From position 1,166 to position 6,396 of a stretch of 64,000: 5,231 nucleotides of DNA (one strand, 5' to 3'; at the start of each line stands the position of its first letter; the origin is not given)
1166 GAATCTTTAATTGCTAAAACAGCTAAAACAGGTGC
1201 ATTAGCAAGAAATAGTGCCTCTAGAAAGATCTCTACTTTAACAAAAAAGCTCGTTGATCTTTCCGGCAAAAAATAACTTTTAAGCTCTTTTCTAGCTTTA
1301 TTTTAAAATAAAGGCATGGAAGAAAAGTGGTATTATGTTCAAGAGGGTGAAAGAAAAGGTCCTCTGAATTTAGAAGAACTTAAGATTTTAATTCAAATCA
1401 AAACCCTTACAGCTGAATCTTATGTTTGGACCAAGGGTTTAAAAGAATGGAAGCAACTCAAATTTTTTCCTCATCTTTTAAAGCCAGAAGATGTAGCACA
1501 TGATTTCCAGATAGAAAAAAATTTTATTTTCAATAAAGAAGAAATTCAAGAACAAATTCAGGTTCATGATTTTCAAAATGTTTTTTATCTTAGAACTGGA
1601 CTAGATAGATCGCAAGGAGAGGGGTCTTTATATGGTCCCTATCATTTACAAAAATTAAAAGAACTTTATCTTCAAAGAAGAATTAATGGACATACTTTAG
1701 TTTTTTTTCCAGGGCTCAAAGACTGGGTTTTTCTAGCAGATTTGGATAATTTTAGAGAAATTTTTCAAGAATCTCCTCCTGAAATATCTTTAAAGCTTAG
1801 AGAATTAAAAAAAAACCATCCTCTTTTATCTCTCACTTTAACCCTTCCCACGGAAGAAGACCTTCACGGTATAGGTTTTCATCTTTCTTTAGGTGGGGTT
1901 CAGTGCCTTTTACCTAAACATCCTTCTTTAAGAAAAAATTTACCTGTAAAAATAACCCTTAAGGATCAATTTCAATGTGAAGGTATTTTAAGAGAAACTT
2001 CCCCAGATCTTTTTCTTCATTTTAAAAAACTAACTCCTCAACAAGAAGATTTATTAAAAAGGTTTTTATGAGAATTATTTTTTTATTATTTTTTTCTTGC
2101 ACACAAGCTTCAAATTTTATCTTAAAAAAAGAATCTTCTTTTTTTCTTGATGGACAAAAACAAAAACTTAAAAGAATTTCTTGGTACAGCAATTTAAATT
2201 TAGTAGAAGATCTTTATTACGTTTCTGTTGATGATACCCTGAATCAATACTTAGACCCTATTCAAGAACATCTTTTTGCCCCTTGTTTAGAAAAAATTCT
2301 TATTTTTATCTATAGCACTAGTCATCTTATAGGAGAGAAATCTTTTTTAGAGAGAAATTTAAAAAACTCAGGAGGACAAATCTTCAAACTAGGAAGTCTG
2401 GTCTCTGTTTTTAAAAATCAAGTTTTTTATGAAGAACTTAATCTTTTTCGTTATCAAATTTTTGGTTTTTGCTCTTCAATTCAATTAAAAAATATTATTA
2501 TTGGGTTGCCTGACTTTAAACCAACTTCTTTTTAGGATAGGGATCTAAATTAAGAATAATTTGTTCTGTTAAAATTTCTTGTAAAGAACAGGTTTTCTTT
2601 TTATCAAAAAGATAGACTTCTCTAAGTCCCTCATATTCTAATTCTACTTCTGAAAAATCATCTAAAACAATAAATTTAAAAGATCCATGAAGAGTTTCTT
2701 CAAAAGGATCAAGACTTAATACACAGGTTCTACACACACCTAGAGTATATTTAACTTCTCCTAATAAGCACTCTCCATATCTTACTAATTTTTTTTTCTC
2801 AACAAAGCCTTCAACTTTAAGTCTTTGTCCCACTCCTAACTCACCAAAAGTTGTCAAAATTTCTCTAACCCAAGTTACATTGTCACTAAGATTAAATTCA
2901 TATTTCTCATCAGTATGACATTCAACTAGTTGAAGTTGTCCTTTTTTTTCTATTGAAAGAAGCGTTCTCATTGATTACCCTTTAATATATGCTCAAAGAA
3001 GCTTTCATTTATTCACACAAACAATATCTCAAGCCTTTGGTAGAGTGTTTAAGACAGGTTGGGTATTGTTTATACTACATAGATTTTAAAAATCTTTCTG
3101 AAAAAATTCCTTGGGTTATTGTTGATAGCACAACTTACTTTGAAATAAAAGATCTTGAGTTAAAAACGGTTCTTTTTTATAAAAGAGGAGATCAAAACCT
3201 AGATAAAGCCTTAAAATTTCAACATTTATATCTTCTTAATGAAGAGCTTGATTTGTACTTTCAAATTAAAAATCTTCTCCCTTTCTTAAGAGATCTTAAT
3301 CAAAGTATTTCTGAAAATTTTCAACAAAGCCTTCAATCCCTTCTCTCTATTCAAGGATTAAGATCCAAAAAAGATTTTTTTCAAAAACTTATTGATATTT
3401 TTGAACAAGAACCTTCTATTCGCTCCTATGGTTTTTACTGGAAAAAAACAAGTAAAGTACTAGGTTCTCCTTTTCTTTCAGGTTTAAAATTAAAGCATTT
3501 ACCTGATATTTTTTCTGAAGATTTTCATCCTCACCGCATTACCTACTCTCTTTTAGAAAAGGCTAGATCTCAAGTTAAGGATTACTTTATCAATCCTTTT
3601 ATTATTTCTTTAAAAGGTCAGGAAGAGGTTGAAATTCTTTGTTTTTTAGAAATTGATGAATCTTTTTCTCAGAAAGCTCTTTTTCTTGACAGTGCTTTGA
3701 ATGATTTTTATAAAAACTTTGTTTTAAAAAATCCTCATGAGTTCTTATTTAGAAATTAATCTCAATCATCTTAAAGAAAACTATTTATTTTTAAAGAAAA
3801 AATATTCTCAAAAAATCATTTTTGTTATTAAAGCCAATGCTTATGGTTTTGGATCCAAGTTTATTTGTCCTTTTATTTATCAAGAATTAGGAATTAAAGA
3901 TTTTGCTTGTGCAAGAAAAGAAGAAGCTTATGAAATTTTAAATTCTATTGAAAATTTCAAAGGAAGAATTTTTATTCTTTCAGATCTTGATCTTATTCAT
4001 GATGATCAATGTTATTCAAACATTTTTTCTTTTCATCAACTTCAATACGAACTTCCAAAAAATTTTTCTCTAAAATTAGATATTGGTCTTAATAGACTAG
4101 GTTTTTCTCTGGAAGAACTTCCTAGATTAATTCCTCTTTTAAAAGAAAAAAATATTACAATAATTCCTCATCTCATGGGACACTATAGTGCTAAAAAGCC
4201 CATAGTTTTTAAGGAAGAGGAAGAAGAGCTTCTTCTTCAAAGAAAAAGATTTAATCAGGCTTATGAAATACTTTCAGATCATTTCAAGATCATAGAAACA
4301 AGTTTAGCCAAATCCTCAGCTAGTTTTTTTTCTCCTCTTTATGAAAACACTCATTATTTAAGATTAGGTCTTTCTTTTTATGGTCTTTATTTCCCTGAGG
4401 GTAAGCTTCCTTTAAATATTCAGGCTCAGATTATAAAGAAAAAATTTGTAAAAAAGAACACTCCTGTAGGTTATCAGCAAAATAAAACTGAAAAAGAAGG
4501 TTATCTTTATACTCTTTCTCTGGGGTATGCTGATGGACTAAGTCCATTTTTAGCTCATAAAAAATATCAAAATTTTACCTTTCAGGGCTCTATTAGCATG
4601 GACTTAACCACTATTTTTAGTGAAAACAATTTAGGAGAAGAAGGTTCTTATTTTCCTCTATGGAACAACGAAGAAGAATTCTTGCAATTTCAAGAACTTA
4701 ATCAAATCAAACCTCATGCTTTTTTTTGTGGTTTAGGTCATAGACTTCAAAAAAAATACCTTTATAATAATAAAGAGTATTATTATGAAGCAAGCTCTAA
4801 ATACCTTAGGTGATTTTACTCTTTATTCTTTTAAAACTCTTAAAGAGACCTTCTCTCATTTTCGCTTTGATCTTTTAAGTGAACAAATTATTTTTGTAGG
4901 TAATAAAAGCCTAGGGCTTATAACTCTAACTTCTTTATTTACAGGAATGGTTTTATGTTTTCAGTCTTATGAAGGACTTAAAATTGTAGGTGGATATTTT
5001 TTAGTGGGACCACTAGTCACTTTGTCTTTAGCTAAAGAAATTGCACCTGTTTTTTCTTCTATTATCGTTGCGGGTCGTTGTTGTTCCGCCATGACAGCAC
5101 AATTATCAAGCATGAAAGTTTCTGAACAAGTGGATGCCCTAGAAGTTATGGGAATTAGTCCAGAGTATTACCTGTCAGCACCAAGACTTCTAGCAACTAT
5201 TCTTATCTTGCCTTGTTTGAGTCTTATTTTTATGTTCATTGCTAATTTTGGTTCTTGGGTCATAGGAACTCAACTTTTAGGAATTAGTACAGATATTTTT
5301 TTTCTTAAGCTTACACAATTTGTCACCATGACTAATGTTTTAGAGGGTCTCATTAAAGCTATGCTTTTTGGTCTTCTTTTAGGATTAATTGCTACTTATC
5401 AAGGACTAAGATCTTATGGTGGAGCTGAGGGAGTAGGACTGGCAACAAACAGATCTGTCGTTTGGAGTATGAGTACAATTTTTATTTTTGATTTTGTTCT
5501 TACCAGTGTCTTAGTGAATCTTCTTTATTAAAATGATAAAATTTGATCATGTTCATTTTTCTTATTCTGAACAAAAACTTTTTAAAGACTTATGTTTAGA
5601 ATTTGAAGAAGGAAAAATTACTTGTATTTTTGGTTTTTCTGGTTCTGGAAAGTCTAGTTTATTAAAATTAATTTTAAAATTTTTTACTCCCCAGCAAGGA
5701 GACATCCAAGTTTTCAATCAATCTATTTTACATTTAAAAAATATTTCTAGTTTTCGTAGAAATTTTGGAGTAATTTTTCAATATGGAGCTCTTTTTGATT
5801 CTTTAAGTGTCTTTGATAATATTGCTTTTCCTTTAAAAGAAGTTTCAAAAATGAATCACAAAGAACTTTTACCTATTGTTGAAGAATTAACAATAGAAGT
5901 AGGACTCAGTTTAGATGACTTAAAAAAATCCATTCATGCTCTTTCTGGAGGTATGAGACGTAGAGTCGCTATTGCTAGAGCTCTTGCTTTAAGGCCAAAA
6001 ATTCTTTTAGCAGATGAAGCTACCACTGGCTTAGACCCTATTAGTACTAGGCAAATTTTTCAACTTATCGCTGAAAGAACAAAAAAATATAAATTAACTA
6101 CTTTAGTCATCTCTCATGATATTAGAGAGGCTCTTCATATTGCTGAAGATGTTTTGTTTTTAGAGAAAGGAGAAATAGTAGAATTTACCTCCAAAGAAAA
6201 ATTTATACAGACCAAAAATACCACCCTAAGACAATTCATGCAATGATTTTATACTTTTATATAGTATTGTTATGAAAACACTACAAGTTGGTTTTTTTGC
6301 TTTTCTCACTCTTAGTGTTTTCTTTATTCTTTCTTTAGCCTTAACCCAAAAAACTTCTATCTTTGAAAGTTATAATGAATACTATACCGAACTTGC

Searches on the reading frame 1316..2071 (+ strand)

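Call 79: search_protein_families(library=pfam, proteins=[window:1316-2071:+], max_evalue=0.00001)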
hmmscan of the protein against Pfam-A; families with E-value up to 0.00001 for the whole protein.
window:1316-2071:+ (251 aa): 1 family
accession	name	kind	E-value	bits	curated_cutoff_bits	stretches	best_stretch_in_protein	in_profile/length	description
PF14237.11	GYF_2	-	4.4e-23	81.2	25.8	2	5-54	1-50/50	GYF domain 2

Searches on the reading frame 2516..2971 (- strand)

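Call 79: search_protein_families(library=pfam, proteins=[window:2516-2971:-], max_evalue=0.00001)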
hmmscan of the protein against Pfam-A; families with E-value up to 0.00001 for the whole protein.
window:2516-2971:- (151 aa): 1 family
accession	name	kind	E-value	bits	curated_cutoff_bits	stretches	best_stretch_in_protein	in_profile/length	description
PF02620.22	YceD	-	1.3e-06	28.9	33.2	1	79-148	9-79/119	Large ribosomal RNA subunit accumulation protein YceD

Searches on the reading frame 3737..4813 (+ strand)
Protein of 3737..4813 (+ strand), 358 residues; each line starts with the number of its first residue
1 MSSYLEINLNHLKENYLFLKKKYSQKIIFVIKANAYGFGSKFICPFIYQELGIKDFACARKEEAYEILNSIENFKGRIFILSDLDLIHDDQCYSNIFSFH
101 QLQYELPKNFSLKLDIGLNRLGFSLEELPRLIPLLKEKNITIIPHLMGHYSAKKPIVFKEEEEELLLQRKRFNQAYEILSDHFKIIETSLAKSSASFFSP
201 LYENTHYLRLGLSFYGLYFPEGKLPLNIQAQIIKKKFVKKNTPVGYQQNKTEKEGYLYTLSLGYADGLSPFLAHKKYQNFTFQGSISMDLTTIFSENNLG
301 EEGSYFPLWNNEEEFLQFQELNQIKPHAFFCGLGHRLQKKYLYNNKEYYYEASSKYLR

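Call 16: search_protein_families(library=pfam, proteins=[window:3737-4813:+], max_evalue=0.001)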
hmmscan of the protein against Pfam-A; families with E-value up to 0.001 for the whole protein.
window:3737-4813:+ (358 aa): 2 families
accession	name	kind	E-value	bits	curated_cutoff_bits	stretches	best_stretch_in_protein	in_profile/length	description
PF01168.26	Ala_racemase_N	-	6.1e-24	85.4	24.1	1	7-218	1-219/220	Alanine racemase, N-terminal domain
PF00842.27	Ala_racemase_C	-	1.1e-10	41.6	25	1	227-341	3-127/127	Alanine racemase, C-terminal domain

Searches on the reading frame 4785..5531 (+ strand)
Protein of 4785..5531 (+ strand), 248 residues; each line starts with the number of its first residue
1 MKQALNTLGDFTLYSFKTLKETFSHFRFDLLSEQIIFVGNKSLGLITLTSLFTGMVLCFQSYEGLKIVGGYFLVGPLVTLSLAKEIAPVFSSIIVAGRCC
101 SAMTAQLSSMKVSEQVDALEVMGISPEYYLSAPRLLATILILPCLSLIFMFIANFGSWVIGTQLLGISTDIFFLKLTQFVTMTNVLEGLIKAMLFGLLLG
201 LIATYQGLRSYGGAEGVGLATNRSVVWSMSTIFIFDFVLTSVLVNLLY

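Call 16: search_protein_families(library=pfam, proteins=[window:4785-5531:+], max_evalue=0.001)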
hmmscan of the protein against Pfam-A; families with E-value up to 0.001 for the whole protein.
window:4785-5531:+ (248 aa): 1 family
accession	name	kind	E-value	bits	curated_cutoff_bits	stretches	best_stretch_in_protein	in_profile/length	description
PF02405.21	MlaE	-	2.2e-66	223.9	22.5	1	32-241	2-211/212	Permease MlaE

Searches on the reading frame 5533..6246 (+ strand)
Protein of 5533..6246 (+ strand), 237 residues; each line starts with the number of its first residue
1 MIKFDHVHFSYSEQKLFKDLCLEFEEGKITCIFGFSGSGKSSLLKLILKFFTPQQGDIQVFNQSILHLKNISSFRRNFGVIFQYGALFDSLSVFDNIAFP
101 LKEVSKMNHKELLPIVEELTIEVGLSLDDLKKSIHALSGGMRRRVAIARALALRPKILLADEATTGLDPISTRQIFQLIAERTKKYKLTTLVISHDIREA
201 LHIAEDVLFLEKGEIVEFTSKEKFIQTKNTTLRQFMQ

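Call 16: search_protein_families(library=pfam, proteins=[window:5533-6246:+], max_evalue=0.001)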
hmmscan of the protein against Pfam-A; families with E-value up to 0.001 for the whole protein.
window:5533-6246:+ (237 aa): 6 families
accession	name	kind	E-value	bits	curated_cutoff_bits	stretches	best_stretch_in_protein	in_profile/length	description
PF00005.33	ABC_tran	-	1.4e-31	110.4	25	1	18-165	2-137/137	ABC transporter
PF13304.12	AAA_21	-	9.7e-06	26.3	27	0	29-76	1-50/304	AAA domain, putative AbiEii toxin, Type IV TA system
PF02463.25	SMC_N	-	1.1e-05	25.4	40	0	23-196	21-198/220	RecF/RecN/SMC N terminal domain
PF13555.12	AAA_29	-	0.00013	22.1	27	1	17-64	12-57/61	P-loop containing region of AAA domain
PF13401.12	AAA_22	-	0.00044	21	27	0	27-179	5-104/130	AAA domain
PF13175.12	AAA_15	-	0.00056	20.1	32.1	1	15-82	12-81/374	AAA ATPase domain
